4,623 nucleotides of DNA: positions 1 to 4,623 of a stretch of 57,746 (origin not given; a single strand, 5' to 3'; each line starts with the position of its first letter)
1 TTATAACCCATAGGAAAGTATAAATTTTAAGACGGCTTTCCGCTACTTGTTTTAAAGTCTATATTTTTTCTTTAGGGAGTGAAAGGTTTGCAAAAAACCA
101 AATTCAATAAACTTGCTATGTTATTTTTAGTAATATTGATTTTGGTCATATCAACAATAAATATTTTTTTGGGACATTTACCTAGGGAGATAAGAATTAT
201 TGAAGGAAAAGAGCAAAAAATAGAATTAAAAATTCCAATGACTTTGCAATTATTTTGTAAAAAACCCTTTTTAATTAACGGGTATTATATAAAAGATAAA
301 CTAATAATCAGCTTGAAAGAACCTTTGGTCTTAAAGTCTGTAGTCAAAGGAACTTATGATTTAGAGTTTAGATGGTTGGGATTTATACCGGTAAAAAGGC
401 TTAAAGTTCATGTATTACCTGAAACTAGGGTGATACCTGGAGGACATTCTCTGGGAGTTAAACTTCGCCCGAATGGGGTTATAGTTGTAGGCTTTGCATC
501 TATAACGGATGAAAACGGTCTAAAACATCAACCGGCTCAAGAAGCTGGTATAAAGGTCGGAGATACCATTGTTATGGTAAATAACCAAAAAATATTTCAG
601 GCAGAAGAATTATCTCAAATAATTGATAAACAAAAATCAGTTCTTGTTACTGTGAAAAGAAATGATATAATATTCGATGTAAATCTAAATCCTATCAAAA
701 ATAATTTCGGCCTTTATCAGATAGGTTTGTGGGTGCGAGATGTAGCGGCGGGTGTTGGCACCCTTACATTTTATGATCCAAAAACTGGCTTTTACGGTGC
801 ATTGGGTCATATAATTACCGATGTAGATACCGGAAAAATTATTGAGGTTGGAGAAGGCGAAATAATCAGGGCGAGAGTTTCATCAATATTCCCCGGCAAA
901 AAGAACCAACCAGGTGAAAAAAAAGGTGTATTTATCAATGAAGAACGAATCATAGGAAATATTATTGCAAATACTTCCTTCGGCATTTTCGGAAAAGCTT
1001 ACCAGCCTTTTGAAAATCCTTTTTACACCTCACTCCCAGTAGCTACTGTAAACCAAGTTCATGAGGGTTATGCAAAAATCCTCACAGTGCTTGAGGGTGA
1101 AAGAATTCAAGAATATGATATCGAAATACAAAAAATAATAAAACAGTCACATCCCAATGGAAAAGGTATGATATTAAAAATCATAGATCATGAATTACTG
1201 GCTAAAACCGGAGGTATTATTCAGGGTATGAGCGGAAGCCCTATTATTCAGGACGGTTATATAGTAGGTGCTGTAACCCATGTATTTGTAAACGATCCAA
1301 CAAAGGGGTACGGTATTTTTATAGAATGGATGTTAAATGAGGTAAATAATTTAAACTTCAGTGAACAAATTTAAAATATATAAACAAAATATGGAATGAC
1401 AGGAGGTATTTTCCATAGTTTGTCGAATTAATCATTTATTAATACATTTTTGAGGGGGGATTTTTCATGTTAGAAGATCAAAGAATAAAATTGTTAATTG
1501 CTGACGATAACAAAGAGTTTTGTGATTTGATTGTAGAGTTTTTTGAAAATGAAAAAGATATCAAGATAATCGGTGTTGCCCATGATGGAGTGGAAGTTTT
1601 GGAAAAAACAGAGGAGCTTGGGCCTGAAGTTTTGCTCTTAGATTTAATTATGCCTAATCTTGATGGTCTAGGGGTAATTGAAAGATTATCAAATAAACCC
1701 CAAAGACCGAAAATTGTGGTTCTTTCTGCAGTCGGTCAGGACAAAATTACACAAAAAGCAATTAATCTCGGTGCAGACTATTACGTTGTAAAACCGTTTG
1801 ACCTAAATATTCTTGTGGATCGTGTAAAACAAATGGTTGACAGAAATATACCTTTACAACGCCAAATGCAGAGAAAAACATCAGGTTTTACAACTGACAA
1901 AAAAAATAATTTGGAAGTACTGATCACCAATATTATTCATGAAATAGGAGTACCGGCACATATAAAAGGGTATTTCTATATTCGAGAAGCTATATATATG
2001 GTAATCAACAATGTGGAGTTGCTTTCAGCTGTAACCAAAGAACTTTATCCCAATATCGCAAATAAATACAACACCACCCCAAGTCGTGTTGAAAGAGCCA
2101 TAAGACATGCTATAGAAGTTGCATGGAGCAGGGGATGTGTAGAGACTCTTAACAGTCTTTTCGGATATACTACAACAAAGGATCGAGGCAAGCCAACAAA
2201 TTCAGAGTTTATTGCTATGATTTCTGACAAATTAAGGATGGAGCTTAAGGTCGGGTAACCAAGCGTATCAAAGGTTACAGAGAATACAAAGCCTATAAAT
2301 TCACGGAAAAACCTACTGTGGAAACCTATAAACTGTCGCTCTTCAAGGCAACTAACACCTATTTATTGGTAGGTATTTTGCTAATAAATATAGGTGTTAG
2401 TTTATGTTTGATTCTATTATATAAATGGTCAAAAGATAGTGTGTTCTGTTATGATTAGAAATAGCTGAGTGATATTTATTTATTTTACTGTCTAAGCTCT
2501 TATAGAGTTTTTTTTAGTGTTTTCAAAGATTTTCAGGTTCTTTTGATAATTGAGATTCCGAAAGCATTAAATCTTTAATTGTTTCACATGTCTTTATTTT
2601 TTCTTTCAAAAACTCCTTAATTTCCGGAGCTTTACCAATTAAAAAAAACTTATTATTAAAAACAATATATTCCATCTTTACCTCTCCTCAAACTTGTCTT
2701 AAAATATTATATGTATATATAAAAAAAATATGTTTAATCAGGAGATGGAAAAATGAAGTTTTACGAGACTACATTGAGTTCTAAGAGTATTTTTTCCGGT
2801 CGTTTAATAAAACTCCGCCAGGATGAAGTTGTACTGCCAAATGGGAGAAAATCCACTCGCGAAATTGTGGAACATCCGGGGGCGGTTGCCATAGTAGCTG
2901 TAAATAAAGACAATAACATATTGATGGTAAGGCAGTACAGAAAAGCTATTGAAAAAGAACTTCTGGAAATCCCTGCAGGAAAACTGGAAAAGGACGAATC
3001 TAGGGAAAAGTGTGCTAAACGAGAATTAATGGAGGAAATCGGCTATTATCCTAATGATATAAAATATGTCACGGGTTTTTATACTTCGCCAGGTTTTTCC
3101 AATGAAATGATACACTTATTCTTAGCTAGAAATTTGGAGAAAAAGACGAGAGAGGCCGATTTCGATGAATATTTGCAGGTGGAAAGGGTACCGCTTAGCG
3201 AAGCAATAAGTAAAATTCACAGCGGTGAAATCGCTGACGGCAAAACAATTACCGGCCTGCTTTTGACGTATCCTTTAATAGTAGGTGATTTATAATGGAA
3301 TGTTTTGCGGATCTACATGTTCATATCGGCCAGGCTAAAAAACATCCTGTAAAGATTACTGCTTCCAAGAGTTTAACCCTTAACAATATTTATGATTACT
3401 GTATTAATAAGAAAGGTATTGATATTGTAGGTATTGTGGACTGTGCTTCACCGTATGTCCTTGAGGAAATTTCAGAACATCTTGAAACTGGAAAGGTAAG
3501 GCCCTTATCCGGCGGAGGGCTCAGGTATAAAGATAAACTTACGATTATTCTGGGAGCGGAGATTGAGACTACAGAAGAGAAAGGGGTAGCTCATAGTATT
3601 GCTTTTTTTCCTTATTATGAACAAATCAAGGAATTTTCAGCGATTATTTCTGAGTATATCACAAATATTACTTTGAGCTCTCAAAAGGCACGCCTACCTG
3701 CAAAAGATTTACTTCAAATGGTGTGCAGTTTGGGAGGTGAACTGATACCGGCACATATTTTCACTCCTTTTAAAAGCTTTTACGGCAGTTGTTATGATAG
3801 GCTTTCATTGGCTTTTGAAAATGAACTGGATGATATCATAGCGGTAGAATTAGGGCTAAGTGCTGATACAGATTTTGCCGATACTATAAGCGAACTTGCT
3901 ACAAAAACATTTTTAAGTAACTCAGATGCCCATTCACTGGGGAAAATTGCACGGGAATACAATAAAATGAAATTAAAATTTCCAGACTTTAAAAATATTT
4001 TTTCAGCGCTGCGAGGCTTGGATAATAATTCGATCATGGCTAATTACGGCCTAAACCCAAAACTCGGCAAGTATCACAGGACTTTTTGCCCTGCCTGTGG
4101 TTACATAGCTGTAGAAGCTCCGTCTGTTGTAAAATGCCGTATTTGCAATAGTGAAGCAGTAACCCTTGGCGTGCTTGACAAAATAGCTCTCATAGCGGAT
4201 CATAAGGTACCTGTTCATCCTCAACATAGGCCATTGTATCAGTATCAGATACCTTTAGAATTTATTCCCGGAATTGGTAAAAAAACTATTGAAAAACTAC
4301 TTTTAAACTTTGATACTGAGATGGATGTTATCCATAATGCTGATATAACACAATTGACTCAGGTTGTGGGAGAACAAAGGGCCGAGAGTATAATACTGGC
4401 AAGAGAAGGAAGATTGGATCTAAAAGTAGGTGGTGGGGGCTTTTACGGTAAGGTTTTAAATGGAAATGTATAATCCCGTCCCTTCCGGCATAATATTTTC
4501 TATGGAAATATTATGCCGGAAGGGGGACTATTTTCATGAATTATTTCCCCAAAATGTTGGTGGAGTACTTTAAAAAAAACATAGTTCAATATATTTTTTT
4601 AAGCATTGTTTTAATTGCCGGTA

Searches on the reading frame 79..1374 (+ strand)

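Call 69: search_protein_families(library=ncbifam, proteins=[window:79-1374:+], max_evalue=1e-10)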
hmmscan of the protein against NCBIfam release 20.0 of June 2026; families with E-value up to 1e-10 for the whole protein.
window:79-1374:+ (431 aa): 1 family
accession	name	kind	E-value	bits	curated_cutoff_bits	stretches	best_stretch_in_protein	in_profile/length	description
TIGR02860.1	spore_IV_B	equivalog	3.9e-143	477.2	305.25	1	8-424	5-401/402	SpoIVB peptidase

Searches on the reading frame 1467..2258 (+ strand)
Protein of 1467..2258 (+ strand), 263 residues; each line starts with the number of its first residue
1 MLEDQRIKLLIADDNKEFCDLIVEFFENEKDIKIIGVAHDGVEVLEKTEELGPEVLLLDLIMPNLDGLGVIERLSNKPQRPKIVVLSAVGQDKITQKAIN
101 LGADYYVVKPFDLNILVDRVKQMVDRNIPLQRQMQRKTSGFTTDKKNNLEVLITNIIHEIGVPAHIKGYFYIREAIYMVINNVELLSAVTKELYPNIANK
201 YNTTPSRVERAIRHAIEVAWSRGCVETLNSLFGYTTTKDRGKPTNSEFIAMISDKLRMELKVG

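Call 69: search_protein_families(library=ncbifam, proteins=[window:1467-2258:+], max_evalue=1e-10)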
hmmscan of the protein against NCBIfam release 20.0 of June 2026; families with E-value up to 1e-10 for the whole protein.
window:1467-2258:+ (263 aa): 40 families (the best 25 are shown)
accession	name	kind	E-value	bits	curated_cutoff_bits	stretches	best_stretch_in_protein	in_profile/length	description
TIGR02875.1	spore_0_A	equivalog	2.1e-117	391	200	1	6-263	2-262/262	sporulation transcription factor Spo0A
NF001965.0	PRK00742.1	subfamily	9.6e-20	71.1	293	1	5-139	2-138/357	chemotaxis-specific protein-glutamate methyltransferase CheB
NF041367.1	CheY_Halo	equivalog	1.9e-19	70.1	200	1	10-123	2-113/114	chemotaxis protein CheY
NF011896.0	PRK15369.1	equivalog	3.8e-19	69.1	242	1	6-138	3-135/211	two component system response regulator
NF041733.1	resp_reg_CseB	equivalog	1.1e-17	64.2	350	1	35-138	27-129/228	two-component system response regulator CseB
NF033120.0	vanR_FM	exception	1.3e-17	64.2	460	1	5-138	2-132/231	vancomycin resistance response regulator transcription factor, VanR-F/VanR-M family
NF040534.1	resp_reg_YycF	equivalog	1.3e-17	63.8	340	1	8-135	2-126/231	response regulator YycF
TIGR02154.1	PhoB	equivalog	3.8e-17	62.4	296.2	1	8-147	4-143/226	phosphate regulon transcriptional regulator PhoB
NF007935.0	PRK10651.1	equivalog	5.9e-17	61.6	250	1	3-134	3-134/216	two-component system response regulator NarL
NF033117.2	vanR_ACDEGLN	exception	2.2e-16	60.1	350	1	10-199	2-192/226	VanR-ABDEGLN family response regulator transcription factor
NF008199.0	PRK10955.1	equivalog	2.8e-16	60.2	341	1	8-139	3-130/232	envelope stress response regulator transcription factor CpxR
NF008677.0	PRK11697.1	equivalog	5.3e-16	58.7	246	1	7-131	2-123/238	two-component system response regulator BtsR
NF040689.1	MtrAB_MtrA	equivalog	9.1e-16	57.9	300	1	10-127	2-116/219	MtrAB system response regulator MtrA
NF045944.1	ResRegRpaBCyano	equivalog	1e-15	57.8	330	1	35-135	24-123/229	response regulator transcription factor RpaB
NF012227.0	AdeR_RR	equivalog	2e-15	56.9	340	1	8-139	13-140/239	efflux system response regulator transcription factor AdeR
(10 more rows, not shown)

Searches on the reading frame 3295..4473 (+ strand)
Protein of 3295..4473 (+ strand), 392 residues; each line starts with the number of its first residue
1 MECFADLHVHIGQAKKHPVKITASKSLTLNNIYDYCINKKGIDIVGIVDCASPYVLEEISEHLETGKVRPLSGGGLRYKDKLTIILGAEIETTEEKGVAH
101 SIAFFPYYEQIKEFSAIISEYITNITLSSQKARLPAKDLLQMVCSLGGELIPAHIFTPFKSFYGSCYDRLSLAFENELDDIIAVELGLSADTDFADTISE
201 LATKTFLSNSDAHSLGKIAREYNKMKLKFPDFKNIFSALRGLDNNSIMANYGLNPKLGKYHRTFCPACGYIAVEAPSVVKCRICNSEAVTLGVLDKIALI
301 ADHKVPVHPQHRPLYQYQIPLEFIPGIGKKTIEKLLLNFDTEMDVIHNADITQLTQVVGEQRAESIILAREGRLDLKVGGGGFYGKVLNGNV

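Call 69: search_protein_families(library=ncbifam, proteins=[window:3295-4473:+], max_evalue=1e-10)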
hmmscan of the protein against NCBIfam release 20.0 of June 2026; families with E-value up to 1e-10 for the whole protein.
window:3295-4473:+ (392 aa): 1 family
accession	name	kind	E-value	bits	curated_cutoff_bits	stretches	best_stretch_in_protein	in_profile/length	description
TIGR00375.1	TIGR00375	hypoth_equivalog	1.9e-74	251.3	326.6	1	23-387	14-374/374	TIGR00375 family protein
